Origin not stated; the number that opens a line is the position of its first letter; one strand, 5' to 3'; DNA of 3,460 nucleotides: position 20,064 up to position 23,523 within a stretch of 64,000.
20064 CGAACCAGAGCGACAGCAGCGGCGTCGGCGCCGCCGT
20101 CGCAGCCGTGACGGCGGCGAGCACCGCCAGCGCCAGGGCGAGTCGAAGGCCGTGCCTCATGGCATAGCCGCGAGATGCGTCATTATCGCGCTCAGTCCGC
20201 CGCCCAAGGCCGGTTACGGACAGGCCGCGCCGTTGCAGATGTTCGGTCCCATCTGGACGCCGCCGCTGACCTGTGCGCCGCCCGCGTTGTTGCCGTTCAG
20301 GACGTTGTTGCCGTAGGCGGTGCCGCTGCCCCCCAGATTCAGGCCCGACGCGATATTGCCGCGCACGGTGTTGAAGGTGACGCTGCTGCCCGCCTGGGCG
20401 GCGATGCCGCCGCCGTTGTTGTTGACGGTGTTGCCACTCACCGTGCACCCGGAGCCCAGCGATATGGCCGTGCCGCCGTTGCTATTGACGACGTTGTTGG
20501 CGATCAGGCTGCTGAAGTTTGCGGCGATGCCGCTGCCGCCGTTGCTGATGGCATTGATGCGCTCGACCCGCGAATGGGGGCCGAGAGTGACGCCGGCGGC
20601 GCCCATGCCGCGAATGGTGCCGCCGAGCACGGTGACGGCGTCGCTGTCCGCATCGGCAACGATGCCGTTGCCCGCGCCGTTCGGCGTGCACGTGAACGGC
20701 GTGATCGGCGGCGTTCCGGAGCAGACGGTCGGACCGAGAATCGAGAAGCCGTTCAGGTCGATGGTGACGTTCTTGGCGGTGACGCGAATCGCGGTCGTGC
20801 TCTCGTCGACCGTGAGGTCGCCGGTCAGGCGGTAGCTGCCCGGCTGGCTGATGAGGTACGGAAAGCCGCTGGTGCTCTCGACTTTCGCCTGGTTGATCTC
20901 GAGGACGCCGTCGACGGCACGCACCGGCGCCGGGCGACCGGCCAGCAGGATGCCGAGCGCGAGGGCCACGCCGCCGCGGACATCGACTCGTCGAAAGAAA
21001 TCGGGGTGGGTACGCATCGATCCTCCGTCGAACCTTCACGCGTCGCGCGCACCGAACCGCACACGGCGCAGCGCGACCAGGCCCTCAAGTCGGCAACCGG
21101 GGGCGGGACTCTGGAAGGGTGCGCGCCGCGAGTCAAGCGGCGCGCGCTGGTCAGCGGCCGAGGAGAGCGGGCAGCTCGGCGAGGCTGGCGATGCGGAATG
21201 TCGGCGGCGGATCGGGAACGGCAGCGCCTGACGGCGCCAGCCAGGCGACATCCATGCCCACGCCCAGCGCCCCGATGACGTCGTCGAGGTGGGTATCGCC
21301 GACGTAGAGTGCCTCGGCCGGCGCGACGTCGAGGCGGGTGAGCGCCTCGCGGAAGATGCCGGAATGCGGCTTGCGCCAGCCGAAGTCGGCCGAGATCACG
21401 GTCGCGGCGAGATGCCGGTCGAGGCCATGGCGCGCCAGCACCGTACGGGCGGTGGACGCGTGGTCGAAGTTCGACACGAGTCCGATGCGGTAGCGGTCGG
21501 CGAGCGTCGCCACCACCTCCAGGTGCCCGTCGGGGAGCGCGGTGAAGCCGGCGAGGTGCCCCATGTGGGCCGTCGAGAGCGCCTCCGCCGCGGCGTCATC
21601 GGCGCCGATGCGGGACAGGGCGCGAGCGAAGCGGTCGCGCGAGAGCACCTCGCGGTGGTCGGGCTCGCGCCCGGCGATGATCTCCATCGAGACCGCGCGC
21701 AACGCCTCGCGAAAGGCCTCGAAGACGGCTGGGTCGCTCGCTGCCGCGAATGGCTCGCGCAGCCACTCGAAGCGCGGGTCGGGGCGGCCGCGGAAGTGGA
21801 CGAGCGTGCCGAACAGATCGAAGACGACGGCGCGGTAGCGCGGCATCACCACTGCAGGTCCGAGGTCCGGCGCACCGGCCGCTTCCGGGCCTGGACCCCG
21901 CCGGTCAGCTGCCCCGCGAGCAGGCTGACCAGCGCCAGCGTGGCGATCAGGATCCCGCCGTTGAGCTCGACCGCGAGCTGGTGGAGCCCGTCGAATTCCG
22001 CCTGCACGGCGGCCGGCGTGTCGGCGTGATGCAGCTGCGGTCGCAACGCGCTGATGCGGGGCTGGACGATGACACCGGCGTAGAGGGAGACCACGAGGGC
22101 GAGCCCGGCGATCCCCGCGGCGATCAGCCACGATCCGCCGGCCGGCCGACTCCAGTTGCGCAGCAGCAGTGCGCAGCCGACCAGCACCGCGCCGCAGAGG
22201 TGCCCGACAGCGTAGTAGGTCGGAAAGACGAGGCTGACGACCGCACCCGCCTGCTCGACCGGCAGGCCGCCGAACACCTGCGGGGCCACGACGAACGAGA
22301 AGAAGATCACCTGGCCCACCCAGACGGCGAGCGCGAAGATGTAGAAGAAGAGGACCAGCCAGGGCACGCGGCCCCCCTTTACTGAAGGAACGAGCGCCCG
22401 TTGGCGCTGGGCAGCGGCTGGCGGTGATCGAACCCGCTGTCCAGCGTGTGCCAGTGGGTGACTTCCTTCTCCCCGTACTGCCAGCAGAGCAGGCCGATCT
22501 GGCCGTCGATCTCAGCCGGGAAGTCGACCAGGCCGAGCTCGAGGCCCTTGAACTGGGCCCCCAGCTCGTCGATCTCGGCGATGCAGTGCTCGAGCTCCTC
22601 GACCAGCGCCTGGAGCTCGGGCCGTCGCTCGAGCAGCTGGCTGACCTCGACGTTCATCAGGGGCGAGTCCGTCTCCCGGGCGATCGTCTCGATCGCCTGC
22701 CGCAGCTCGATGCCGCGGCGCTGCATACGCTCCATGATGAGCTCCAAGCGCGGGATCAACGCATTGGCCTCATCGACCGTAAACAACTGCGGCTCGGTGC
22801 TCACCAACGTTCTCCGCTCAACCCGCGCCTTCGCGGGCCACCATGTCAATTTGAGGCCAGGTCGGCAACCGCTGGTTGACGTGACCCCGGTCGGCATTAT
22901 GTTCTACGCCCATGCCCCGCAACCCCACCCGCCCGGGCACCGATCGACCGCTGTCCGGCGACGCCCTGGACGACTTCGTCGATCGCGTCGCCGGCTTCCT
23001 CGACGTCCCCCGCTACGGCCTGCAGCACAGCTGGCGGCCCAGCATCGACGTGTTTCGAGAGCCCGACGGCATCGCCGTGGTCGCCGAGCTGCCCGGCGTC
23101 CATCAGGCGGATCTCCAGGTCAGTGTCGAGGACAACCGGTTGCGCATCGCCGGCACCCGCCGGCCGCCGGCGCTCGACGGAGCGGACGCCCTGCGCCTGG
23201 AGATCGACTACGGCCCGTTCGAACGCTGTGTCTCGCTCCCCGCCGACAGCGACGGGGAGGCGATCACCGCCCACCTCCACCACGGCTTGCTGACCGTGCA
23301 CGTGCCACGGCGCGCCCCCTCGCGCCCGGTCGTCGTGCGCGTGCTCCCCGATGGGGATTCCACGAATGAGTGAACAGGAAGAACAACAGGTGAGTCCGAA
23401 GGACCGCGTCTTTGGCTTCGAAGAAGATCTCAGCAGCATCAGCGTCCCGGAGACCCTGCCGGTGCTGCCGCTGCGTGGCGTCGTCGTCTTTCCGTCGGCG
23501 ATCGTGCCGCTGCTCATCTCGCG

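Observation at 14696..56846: Five composite hairpin elements built from tandem 7-10-mers, all between co-directional genes of apparent operons and all in the same + strand orientation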

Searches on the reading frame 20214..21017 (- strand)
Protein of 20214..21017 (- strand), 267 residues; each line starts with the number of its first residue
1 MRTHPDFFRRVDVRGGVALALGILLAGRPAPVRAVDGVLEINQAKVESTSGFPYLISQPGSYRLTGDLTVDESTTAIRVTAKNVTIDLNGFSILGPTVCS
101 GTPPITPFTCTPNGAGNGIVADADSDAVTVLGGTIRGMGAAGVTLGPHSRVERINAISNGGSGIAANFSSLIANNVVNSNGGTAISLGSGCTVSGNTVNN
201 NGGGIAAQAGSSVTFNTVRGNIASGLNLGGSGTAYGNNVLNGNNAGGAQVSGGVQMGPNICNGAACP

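Call 91: search_protein_families(library=pfam, proteins=[window:20214-21017:-], max_evalue=0.001)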
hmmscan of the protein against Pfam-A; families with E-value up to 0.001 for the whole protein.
window:20214-21017:- (267 aa): 1 family
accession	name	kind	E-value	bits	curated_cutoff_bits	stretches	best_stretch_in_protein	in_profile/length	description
PF05048.19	NosD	-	9.6e-06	25.6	23.6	1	117-244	39-175/212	Periplasmic copper-binding protein (NosD)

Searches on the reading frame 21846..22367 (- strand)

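Call 90: search_protein_families(library=pfam, proteins=[window:21846-22367:-], max_evalue=0.001)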
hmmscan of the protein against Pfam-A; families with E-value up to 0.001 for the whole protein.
window:21846-22367:- (173 aa): 1 family
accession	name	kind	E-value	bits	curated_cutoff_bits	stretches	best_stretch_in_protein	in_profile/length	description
PF13664.11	DUF4149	-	1.3e-15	58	24.6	1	12-113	2-101/102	Domain of unknown function (DUF4149)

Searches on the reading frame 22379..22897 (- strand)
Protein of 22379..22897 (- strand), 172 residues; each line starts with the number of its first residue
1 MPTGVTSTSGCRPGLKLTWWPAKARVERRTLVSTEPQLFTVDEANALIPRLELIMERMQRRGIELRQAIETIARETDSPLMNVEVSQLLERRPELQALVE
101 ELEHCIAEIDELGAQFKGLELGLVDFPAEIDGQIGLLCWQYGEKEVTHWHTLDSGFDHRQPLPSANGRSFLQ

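Call 90: search_protein_families(library=pfam, proteins=[window:22379-22897:-], max_evalue=0.001)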
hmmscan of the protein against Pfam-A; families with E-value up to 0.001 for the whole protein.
window:22379-22897:- (172 aa): 2 families
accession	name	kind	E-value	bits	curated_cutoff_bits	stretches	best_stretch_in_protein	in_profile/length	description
PF09969.14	DUF2203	-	1.7e-34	119.6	24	1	38-162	2-122/122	Uncharacterized conserved protein (DUF2203)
PF05130.17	FlgN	-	0.00081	20.3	30.5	0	45-113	40-108/147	FlgN protein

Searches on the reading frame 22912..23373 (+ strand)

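Call 90: search_protein_families(library=pfam, proteins=[window:22912-23373:+], max_evalue=0.001)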
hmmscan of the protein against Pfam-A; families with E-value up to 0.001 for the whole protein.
window:22912-23373:+ (153 aa): 1 family
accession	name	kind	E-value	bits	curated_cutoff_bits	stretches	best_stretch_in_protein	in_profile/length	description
PF00011.27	HSP20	-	4.4e-17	62.5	20.8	1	48-137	3-91/102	Hsp20/alpha crystallin family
